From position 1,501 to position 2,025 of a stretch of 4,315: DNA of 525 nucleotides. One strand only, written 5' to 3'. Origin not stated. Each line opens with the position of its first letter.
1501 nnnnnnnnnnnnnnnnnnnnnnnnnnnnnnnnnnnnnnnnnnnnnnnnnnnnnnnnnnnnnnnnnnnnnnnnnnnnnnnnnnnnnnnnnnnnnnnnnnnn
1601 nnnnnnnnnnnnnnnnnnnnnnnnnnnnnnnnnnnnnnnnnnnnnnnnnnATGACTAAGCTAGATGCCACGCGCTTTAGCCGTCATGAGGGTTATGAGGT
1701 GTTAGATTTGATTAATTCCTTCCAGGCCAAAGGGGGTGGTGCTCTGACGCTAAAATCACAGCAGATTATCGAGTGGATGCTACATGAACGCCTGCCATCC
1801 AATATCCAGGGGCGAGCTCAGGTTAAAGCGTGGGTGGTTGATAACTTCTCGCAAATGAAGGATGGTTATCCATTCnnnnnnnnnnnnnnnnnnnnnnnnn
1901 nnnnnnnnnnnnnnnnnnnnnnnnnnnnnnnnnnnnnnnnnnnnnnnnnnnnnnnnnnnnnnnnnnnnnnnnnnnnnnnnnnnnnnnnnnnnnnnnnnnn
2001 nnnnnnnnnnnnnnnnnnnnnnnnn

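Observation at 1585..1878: Unassigned small ORF with strong translation signals between cer and the R-M module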

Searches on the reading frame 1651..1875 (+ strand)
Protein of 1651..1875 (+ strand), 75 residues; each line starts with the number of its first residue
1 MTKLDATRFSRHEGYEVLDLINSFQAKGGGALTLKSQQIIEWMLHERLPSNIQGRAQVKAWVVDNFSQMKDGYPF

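Call 13: search_dna_similar(query=window:1651-1875:+, collection=plasmids, mode=protein, max_evalue=0.01, max_rows=60, rows=spread)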
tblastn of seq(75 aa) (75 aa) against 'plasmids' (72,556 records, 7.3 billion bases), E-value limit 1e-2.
Records with a match: 13; places in all: 13; records where one place covers at least 80% of the query: 13.
Best place of each record, by identity: >=99% 8; 95-99% 1; <60% 4.
By first word of the organism name: Escherichia 8; Cupriavidus 3; Salmonella 1; Pseudoalteromonas 1.
By predicted mobility (MOB-suite, as given by PLSDB): mobilizable 9; conjugative 3; non-mobilizable 1.
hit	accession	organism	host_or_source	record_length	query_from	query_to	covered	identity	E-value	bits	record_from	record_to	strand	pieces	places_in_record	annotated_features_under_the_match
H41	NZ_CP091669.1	Escherichia coli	river water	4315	1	75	100%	100.0%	7e-45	159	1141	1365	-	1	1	hypothetical protein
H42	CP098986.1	Escherichia coli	culture,Pooled faeces sample collected ...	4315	1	75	100%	100.0%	7e-45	159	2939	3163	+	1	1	hypothetical protein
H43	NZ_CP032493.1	Salmonella enterica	Cow,intestine,Slaughterhouse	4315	1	75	100%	100.0%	7e-45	159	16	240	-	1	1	hypothetical protein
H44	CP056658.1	Escherichia coli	culture,Wastewater influent sample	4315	1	75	100%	100.0%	7e-45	159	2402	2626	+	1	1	hypothetical protein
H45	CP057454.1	Escherichia coli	culture,Pooled cattle faecal samples ...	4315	1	75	100%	100.0%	7e-45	159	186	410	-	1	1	hypothetical protein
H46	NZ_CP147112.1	Escherichia coli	-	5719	1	75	100%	100.0%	7e-45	159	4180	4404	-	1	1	hypothetical protein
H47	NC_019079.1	Escherichia coli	clinical isolate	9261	1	75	100%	100.0%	7e-45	159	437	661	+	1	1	hypothetical protein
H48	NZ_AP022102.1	Escherichia coli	-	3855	1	75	100%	98.7%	3e-33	165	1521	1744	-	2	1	hypothetical protein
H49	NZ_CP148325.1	Escherichia coli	Homo sapiens,single cell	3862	10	75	88%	100.0%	2e-38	140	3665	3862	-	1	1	none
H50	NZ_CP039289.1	Cupriavidus necator H16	single cell,sludge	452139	2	75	99%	55.4%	5e-22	94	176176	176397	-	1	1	hypothetical protein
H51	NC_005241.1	Cupriavidus necator H16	-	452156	2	75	99%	55.4%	5e-22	94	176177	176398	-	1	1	hypothetical protein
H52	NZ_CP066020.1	Cupriavidus necator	-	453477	2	75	99%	55.4%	5e-22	94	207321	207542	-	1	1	hypothetical protein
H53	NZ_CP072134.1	Pseudoalteromonas xiamenensis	mangrove sediment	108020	5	68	85%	38.8%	4e-5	46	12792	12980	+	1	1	hypothetical protein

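Call 14: search_dna_similar(query=window:1651-1875:+, collection=phages, mode=protein, max_evalue=0.01, max_rows=30)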
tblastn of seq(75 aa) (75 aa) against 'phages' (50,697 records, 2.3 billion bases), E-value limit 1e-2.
No match.

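Call 17: get_annotated_region(hit=H51, flank=8000)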
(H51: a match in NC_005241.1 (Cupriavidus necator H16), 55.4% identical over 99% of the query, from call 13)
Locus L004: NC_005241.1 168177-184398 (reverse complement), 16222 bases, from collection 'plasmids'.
description: Cupriavidus necator H16 megaplasmid pHG1, complete sequence
organism: Cupriavidus necator H16 (NCBI taxid 381666)
taxonomy: Bacteria; Pseudomonadota; Betaproteobacteria; Burkholderiales; Burkholderiaceae; Cupriavidus; Cupriavidus necator; Cupriavidus necator H16
host: -; source: -; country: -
typing (MOB-suite, as given by PLSDB): conjugative; replicon rep_cluster_120; relaxase MOBH,MOBP; mating-pair formation MPF_T
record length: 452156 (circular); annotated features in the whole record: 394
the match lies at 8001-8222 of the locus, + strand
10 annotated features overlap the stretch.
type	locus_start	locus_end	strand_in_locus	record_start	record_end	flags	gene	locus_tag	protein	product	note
CDS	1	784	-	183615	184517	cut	-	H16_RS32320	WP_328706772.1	restriction endonuclease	GO:0009307 - DNA restriction-modification system [Evidence IEA]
CDS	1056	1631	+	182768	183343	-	-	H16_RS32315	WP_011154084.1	cold shock and DUF1294 domain-containing protein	-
CDS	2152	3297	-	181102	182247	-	-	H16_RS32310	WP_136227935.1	hypothetical protein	-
CDS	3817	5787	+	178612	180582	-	-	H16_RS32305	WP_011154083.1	AAA family ATPase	-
CDS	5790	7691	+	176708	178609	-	-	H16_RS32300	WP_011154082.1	ATP-dependent helicase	-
CDS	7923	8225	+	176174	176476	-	-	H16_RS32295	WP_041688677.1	hypothetical protein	-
CDS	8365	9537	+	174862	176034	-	avs1a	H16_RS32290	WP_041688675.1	AVAST type 1 anti-phage system MBL fold metallo-hydrolase Avs1a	-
CDS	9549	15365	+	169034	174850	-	avs1b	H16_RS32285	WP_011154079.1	AVAST type 1 anti-phage system protease Avs1b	-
CDS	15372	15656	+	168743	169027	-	avs1c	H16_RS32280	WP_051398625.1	AVAST type 1 anti-phage system protein Avs1c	-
CDS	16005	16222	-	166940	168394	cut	-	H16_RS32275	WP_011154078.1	hypothetical protein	-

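Call 18: get_annotated_region(hit=H53, flank=8000)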
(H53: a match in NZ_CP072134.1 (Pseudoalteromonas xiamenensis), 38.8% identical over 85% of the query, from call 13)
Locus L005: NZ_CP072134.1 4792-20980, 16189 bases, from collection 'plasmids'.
description: Pseudoalteromonas xiamenensis strain STKMTI.2 plasmid unnamed4, complete sequence
organism: Pseudoalteromonas xiamenensis (NCBI taxid 882626)
taxonomy: Bacteria; Pseudomonadota; Gammaproteobacteria; Alteromonadales; Pseudoalteromonadaceae; Pseudoalteromonas; Pseudoalteromonas xiamenensis
host: -; source: mangrove sediment; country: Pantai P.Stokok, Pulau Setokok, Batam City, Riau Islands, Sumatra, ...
typing (MOB-suite, as given by PLSDB): non-mobilizable
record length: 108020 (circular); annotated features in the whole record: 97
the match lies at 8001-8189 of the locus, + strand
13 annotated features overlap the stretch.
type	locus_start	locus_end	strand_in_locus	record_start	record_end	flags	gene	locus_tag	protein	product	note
CDS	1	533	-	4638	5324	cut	-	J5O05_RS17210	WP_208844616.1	response regulator transcription factor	GO:0000160 - phosphorelay signal transduction system [Evidence IEA]; GO:0006355 - regulation of DNA-templated ...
CDS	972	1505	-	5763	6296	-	-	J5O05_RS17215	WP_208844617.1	hypothetical protein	-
CDS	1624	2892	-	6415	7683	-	-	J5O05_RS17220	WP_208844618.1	S41 family peptidase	-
CDS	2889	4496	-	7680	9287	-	-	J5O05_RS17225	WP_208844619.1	amidohydrolase family protein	-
CDS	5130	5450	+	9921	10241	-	-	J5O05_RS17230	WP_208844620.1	hypothetical protein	-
CDS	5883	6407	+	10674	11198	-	-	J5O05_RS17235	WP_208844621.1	GNAT family protein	-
CDS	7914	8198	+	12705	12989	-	-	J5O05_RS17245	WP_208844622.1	hypothetical protein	-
CDS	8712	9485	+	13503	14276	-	-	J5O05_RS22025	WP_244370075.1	hypothetical protein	-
CDS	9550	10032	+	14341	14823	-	-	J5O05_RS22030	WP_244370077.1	AAA family ATPase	-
CDS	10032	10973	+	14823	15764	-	-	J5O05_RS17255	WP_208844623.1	DUF4435 domain-containing protein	-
CDS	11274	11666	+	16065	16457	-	-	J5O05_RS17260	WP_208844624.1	transposase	GO:0006313 - DNA transposition [Evidence IEA]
CDS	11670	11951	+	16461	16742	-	-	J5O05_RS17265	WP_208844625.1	hypothetical protein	-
CDS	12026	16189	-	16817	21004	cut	-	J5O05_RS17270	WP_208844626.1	S8 family serine peptidase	GO:0006508 - proteolysis [Evidence IEA]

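Call 21: search_protein_families(library=padloc, proteins=[L004:3817-5784:+, L004:5790-7688:+, L005:8712-9482:+, L005:9550-10029:+, L005:10032-10970:+], max_evalue=0.01)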
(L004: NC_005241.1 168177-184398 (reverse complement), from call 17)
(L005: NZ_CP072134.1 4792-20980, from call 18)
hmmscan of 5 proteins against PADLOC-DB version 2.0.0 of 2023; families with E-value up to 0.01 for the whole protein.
L004:3817-5784:+ (656 aa): 117 families (the best 25 are shown)
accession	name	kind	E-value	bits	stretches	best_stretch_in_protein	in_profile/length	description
PDLC00090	GajA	-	3.4e-233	774.1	1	1-654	1-655/659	AAA ATPase domain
PDLC00097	GajA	-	3.6e-152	506.2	1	1-654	1-636/640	AAA ATPase domain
PDLC00061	GajA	-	5.4e-130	432.9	1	1-650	1-643/652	AAA ATPase domain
PDLC00074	GajA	-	7.9e-112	372.4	2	211-579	3-377/480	AAA ATPase domain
PDLC00089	GajA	-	9.1e-100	332.1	1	353-654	7-307/311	AAA ATPase domain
PDLC00070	GajA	-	1.3e-40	137.6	1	1-495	1-469/596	AAA ATPase domain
PDLC00096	GajA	-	9.6e-40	134.9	1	1-479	1-456/630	AAA ATPase domain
PDLC00091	GajA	-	1.6e-34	117.8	2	164-464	141-446/627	AAA ATPase domain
PDLC00099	GajA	-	1e-29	102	1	1-465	1-441/626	AAA ATPase domain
PDLC00071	GajA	-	1.3e-28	98.2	2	166-480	143-438/588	AAA ATPase domain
PDLC00067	GajA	-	2.8e-28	96.8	1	2-478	4-460/604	AAA ATPase domain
PDLC00094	GajA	-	7.5e-28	95.3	1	1-479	1-455/569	AAA ATPase domain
PDLC00080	GajA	-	1.4e-27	94.7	1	1-465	1-434/622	AAA ATPase domain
PDLC00069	GajA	-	2.2e-27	93.8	2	319-464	334-483/687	AAA ATPase domain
PDLC00093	GajA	-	4.4e-27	93.1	2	312-479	378-557/736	AAA ATPase domain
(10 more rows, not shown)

L004:5790-7688:+ (633 aa): 52 families (the best 25 are shown)
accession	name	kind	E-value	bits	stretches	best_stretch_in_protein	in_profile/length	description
PDLC00103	GajB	-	1.7e-219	728.8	1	7-631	3-610/612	UrvD helicase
PDLC00134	GajB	-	2.2e-139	463.3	1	8-453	4-426/431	UrvD helicase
PDLC00144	GajB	-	8.9e-103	342.7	2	202-610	130-525/559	UrvD helicase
PDLC00116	GajB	-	2.1e-100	335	2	202-614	129-527/557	UrvD helicase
PDLC03802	RTasHel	-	1.1e-55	187.7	3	203-380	163-325/675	DRT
PDLC00117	GajB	-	5.1e-43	145.4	1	24-607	19-576/604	UrvD helicase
PDLC00114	GajB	-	9.3e-40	134.8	2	36-379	24-361/635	UrvD helicase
PDLC00132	GajB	-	1.6e-31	107.7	3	222-364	204-339/625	UrvD helicase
PDLC00107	GajB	-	6.2e-30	102.3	2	203-386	186-362/587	UrvD helicase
PDLC00130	GajB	-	2.3e-29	100.1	2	29-322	12-296/589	UrvD helicase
PDLC00104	GajB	-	7.7e-29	98.9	2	24-305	7-237/574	UrvD helicase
PDLC00123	GajB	-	6.6e-27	92.3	3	206-317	150-260/540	UrvD helicase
PDLC00127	GajB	-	2.4e-23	80.5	3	208-320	177-293/594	UrvD helicase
PDLC00122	GajB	-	5.8e-23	79.6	2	214-318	144-249/502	UrvD helicase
PDLC00121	GajB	-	9e-23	78.6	2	203-362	174-328/565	UrvD helicase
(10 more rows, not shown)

L005:8712-9482:+ (257 aa): 31 families (the best 25 are shown)
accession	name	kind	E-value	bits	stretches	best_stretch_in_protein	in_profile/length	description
PDLC04164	AriA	-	1.7e-07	29.1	1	2-134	6-121/253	-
PDLC04146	HEC-02B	-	3e-07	27.8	1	1-59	1-61/344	-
PDLC00271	PtuA1|PtuA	-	6.7e-07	27.2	1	2-57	3-58/421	AAA ATPase domain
PDLC00299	PtuA1|PtuA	-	2.2e-06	24.9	1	6-47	59-100/535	AAA ATPase domain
PDLC00298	PtuA1|PtuA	-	3.1e-06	24.5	1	2-61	3-62/423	AAA ATPase domain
PDLC00278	PtuA1|PtuA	-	3.3e-06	24.6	1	4-56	5-57/436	AAA ATPase domain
PDLC02913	ATPase_I-A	-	5.4e-06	23.8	1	12-47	64-99/508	-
PDLC04213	HEC-02A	-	7.5e-06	23.7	1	1-62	1-61/337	-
PDLC00305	PtuA1|PtuA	-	7.9e-06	23.4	1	2-62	3-64/392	AAA ATPase domain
PDLC02979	AriA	-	3.6e-05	21.7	1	1-84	1-86/373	-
PDLC00310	PtuA1|PtuA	-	5.2e-05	20.5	1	14-50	15-51/443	AAA ATPase domain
PDLC00279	PtuA1|PtuA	-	6e-05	20.3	1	2-51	6-55/416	AAA ATPase domain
PDLC00091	GajA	-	6.2e-05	20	1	13-59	15-61/627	AAA ATPase domain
PDLC04214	HEC-02A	-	0.00012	19.5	1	1-47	1-47/338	-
PDLC03859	LmuB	-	0.00022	18.5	1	2-75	5-81/611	-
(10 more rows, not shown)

L005:9550-10029:+ (160 aa): 55 families (the best 25 are shown)
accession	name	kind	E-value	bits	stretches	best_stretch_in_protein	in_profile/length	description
PDLC04164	AriA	-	4.9e-23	80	1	21-149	115-243/253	-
PDLC02980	AriA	-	1.2e-14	53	1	38-141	200-302/304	-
PDLC00285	PtuA1|PtuA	-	6.9e-14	49.9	1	61-145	246-333/432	AAA ATPase domain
PDLC00289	PtuA1|PtuA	-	2.1e-13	48.1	1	55-142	205-292/404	AAA ATPase domain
PDLC00274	PtuA1|PtuA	-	3.6e-13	47.6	1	28-141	233-348/438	AAA ATPase domain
PDLC00265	PtuA1|PtuA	-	2.4e-12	44.7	1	58-150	286-379/479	AAA ATPase domain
PDLC00273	PtuA1|PtuA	-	4.1e-12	43.8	1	61-151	186-278/375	AAA ATPase domain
PDLC00293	PtuA1|PtuA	-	1.6e-11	41.8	1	13-141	256-385/527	AAA ATPase domain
PDLC00266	PtuA1|PtuA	-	1.8e-11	42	1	61-149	294-387/483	AAA ATPase domain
PDLC00283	PtuA1|PtuA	-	5e-11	40.4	1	61-142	260-344/448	AAA ATPase domain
PDLC00303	PtuA1|PtuA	-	3.6e-10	37.5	1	61-142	199-282/386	AAA ATPase domain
PDLC04737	PDC-M62A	-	5.8e-10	36.8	1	34-143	346-477/601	-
PDLC02979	AriA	-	8.4e-10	37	1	32-141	254-372/373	-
PDLC00276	PtuA1|PtuA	-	1.3e-09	35.8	1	30-143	24-140/239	AAA ATPase domain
PDLC02981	AriAB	-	3.9e-09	33.7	1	56-147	289-382/694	-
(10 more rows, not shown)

L005:10032-10970:+ (313 aa): 3 families
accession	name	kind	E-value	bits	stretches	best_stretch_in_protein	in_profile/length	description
PDLC02983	AriB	-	1.4e-26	92.1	1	29-264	2-233/236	-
PDLC02982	AriAB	-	0.0033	14.1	1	59-160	354-457/570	-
PDLC02337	AbiLii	-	0.0076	14.9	0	23-219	25-83/170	AbiLii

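Call 60: search_protein_families(library=pfam, alignment_id=A5, max_evalue=0.00001)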
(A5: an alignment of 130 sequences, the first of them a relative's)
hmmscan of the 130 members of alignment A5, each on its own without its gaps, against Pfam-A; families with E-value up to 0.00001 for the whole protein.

A. member 1, L004:8365-9534:+ (390 aa): 1 family
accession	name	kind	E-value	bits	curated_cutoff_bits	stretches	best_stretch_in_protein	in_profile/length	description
PF00753.33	Lactamase_B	-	9.1e-16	58.8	22.7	1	9-130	3-131/196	Metallo-beta-lactamase superfamily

B. families by the number of members that match (of 130 scanned): 83 families (the first 25 are shown)
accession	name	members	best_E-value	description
PF13166.12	AAA_13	3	3.9e-148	AAA domain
PF13304.12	AAA_21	3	4.8e-41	AAA domain, putative AbiEii toxin, Type IV TA system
PF00589.27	Phage_integrase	3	1.9e-28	Phage integrase family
PF09357.15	RteC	2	3.6e-81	RteC protein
PF00580.27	UvrD-helicase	2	1.4e-28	UvrD/REP helicase N-terminal domain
PF18928.5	DUF5677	2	1.1e-21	Family of unknown function (DUF5677)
PF13676.11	TIR_2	2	1.8e-13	TIR domain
PF13245.12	AAA_19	2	5.7e-13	AAA domain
PF13476.12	AAA_23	2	9.3e-11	AAA domain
PF13175.12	AAA_15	2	4.5e-08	AAA ATPase domain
PF19614.4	DUF6119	1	1.2e-135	Family of unknown function (DUF6119)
PF11902.13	DUF3422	1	4.3e-117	Protein of unknown function (DUF3422)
PF09994.14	T6SS_Tle1-like_cat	1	1.4e-79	T6SS, Phospholipase effector Tle1-like, catalytic domain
PF03796.21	DnaB_C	1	1e-78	DnaB-like helicase C terminal domain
PF00724.26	Oxidored_FMN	1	4.4e-68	NADH:flavin oxidoreductase / NADH oxidase family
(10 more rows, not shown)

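Call 61: search_protein_families(library=padloc, alignment_id=A5, max_evalue=1e-10)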
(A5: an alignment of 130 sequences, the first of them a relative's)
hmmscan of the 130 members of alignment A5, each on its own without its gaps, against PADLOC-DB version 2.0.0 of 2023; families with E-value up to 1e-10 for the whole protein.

A. member 1, L004:8365-9534:+ (390 aa): 3 families
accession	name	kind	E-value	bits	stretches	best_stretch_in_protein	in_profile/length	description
PDLC02158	Avs1a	-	1.6e-161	536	1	2-390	1-389/392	-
PDLC03854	LmuA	-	1.3e-75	252.7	1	1-371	2-328/345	-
PDLC03805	RTasMBL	-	5.6e-34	115.8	2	250-364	178-295/322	DRT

B. families by the number of members that match (of 130 scanned): 109 families (the first 25 are shown)
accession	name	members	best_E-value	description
PDLC04886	PDC-S06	3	3.5e-248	-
PDLC04890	PDC-S06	3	2.2e-227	-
PDLC04897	PDC-S06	3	9.1e-56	-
PDLC04894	PDC-S06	3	2.9e-50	-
PDLC04887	PDC-S06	3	5.8e-50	-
PDLC04896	PDC-S06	3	9.8e-37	-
PDLC04898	PDC-S06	3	1.9e-22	-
PDLC03859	LmuB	3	3.5e-14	-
PDLC00103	GajB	2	1.7e-219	UrvD helicase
PDLC03802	RTasHel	2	1.1e-55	DRT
PDLC00117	GajB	2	5.2e-43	UrvD helicase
PDLC02980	AriA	2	1.3e-40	-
PDLC00114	GajB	2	9.4e-40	UrvD helicase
PDLC00132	GajB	2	1.6e-31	UrvD helicase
PDLC00107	GajB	2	6.3e-30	UrvD helicase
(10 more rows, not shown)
